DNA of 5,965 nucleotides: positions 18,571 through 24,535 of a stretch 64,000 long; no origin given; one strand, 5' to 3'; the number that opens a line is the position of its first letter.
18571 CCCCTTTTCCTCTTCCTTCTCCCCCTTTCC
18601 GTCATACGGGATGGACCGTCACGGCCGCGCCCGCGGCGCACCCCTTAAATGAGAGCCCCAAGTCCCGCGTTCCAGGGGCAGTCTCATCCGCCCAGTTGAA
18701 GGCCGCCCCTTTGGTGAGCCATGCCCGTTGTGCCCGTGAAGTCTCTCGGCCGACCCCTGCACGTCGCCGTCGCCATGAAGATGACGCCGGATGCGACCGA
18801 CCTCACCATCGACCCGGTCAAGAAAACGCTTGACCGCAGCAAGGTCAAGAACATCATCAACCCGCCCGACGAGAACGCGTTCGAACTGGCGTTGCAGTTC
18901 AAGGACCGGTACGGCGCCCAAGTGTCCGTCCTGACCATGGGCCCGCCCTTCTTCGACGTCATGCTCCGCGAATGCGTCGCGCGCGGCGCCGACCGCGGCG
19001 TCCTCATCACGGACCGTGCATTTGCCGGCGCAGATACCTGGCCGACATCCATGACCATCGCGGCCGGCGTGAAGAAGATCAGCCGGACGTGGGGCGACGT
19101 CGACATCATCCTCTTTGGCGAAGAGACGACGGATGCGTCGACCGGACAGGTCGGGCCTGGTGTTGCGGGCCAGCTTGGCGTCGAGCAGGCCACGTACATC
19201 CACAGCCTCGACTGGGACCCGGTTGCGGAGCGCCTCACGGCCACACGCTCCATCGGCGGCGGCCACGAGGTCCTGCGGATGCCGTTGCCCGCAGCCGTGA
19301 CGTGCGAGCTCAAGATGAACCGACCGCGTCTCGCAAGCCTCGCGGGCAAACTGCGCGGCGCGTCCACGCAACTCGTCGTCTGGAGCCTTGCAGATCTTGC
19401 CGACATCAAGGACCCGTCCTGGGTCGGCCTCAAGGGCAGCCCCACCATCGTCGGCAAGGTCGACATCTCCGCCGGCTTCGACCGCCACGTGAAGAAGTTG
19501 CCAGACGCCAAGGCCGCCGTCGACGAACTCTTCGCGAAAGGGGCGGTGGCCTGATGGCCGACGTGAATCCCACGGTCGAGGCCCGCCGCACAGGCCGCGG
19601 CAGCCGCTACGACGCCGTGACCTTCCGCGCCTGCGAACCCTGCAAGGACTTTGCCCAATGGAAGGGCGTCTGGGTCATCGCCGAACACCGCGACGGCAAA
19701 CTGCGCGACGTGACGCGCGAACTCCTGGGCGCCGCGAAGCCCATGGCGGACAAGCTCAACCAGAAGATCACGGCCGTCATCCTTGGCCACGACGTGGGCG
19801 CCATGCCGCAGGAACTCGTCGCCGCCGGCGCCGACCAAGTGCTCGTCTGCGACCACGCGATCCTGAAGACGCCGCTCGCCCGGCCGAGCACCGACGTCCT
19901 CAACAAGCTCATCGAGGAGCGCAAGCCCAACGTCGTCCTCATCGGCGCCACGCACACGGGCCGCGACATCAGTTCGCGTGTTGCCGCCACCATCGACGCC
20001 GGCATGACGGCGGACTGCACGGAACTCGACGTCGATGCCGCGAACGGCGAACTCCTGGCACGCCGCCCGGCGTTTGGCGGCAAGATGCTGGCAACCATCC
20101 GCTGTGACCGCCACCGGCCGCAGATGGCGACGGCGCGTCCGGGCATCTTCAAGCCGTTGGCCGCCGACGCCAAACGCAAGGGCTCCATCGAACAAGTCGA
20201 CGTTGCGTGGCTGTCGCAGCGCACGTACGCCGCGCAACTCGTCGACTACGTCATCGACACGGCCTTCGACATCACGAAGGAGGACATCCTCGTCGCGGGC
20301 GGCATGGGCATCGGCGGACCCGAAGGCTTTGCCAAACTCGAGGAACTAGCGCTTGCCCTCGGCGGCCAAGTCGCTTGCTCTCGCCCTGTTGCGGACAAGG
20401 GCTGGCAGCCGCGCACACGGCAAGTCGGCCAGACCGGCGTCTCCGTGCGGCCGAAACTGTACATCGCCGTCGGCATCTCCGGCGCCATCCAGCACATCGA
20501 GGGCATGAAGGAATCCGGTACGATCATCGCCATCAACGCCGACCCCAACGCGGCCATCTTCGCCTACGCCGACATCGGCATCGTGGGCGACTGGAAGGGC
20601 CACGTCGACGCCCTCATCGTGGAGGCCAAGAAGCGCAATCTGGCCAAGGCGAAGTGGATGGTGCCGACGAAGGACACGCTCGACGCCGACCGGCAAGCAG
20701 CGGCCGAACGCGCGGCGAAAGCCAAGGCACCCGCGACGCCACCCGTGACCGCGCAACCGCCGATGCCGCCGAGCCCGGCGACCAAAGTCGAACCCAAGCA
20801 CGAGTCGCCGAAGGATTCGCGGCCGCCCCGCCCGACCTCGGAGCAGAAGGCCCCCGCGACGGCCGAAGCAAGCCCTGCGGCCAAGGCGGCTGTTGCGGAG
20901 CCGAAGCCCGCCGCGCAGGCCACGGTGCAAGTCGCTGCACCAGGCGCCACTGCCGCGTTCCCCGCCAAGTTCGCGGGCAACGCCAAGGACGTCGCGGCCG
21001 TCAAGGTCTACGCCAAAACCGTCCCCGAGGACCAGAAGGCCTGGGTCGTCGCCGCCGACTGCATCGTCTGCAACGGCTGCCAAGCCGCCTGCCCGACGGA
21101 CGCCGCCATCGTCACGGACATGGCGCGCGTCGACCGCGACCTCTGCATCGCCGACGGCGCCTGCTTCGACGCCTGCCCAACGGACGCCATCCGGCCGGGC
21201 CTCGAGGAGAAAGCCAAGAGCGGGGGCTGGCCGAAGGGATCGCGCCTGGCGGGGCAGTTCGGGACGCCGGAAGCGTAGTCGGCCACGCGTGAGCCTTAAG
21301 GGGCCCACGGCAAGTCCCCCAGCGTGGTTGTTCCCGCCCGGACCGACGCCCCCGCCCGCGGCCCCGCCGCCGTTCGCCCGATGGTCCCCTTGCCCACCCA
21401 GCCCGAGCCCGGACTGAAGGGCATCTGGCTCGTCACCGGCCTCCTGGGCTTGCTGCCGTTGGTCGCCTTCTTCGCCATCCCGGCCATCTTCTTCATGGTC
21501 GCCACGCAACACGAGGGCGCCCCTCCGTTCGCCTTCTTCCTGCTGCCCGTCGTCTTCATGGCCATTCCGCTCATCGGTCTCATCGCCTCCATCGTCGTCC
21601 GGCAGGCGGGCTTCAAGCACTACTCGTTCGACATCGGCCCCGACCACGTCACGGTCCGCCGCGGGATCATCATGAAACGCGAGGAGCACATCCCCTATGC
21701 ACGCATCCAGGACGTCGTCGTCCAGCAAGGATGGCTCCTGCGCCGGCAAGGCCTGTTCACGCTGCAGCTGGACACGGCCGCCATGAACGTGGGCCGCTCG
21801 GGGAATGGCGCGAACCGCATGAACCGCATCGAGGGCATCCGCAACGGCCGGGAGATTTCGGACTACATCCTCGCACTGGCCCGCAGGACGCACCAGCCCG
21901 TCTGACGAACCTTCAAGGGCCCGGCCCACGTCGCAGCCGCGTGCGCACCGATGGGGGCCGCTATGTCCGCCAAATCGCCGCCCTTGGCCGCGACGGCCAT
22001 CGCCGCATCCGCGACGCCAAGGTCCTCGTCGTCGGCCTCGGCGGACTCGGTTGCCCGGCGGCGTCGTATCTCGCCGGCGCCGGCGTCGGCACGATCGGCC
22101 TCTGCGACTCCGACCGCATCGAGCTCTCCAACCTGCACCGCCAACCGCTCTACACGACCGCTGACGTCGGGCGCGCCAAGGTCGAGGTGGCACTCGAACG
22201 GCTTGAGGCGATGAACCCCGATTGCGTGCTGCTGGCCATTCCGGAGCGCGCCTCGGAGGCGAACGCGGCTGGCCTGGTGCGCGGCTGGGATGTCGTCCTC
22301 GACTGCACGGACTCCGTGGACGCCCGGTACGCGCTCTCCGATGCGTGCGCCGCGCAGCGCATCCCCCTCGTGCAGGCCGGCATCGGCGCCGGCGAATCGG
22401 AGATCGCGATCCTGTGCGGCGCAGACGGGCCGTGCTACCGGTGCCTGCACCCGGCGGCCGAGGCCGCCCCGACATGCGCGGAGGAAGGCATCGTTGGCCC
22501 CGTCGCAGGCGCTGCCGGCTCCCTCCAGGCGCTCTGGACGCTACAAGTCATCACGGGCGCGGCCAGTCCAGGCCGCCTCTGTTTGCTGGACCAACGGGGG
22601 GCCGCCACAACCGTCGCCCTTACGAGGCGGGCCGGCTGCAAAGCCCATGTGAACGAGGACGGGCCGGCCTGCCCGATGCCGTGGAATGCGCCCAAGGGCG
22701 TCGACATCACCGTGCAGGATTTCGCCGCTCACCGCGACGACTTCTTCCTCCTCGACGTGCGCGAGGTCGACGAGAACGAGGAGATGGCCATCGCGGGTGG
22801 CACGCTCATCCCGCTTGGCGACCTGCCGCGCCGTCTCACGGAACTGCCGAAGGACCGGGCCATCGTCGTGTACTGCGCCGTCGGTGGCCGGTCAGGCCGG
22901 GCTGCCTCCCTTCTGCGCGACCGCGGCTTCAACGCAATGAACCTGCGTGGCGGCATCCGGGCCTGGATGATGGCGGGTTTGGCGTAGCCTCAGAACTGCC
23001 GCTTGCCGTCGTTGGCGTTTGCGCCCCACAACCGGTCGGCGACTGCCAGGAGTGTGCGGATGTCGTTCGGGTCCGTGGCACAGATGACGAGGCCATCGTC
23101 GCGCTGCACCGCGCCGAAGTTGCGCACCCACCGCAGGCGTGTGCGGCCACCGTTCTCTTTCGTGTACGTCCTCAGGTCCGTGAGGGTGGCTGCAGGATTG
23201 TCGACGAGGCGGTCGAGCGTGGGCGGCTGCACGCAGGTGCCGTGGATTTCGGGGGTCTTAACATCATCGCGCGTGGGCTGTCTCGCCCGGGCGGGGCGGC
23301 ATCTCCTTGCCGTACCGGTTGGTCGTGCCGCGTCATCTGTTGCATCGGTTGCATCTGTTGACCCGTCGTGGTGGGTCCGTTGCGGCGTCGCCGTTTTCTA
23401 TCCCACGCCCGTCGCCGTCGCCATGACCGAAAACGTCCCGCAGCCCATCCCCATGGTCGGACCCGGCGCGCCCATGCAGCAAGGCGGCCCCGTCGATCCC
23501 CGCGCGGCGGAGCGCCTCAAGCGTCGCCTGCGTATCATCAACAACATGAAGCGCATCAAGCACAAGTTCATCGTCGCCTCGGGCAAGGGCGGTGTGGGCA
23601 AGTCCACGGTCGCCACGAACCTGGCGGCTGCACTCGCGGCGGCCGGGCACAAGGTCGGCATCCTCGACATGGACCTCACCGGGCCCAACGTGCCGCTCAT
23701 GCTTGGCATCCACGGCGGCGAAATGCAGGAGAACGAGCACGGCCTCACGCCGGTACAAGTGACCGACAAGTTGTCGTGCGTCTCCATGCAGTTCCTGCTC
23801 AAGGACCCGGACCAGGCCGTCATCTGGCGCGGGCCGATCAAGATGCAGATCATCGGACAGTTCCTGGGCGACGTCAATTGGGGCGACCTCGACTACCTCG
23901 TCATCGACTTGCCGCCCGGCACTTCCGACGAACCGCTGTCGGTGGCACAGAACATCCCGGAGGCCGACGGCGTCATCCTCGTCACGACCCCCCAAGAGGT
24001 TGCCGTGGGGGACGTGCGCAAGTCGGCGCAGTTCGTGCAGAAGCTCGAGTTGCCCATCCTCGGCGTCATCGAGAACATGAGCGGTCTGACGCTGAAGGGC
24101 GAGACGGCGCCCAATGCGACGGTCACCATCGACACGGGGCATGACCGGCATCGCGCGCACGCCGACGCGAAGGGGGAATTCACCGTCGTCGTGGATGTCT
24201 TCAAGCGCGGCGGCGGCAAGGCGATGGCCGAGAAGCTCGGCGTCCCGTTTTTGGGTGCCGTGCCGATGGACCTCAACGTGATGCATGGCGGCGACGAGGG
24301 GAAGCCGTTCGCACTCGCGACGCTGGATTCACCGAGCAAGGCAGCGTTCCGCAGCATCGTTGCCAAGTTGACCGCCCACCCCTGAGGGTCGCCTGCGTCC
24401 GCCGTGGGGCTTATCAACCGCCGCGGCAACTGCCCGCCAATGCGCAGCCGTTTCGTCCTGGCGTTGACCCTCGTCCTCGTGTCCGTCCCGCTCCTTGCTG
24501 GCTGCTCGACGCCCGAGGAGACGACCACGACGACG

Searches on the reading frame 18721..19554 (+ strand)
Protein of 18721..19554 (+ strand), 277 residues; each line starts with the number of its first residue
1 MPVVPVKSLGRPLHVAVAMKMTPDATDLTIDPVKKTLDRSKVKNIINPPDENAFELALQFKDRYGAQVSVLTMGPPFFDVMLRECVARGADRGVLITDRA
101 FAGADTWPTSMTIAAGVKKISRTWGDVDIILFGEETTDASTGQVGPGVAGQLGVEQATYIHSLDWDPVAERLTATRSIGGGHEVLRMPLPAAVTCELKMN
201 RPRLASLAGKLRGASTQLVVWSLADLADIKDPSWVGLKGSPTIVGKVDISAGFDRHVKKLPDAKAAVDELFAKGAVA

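Call 67: search_protein_families(library=pfam, proteins=[window:18721-19554:+], max_evalue=0.00001)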
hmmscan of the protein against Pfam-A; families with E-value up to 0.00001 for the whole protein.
window:18721-19554:+ (277 aa): 1 family
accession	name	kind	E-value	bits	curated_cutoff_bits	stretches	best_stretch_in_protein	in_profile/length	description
PF01012.27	ETF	-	1.8e-37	129.4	26.7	1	36-225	3-180/181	Electron transfer flavoprotein domain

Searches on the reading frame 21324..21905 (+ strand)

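Call 67: search_protein_families(library=pfam, proteins=[window:21324-21905:+], max_evalue=0.00001)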
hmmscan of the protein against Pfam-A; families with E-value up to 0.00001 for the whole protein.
window:21324-21905:+ (193 aa): 1 family
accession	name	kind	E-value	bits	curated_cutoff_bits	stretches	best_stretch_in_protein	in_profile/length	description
PF03703.20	bPH_2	-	7.7e-13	48.9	22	1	98-154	2-58/78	Bacterial PH domain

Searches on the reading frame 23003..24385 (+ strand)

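Call 67: search_protein_families(library=pfam, proteins=[window:23003-24385:+], max_evalue=0.00001)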
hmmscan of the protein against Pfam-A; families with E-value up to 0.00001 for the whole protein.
window:23003-24385:+ (460 aa): 5 families
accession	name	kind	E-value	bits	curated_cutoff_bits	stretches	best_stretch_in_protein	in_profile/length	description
PF10609.15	ParA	-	3e-89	299.1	27.1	1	185-456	2-245/246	NUBPL iron-transfer P-loop NTPase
PF01656.29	CbiA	-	8e-16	58.6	25.4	1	190-371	2-54/125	CobQ/CobB/MinD/ParA nucleotide binding domain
PF13614.12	AAA_31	-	4.5e-10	40.2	27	1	191-346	6-165/177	AAA domain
PF09140.17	MipZ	-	6.4e-07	29.4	20.7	1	188-226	2-40/262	ATPase MipZ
PF02374.21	ArsA_ATPase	-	1.5e-06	28.1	24.3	1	187-224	1-38/305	Anion-transporting ATPase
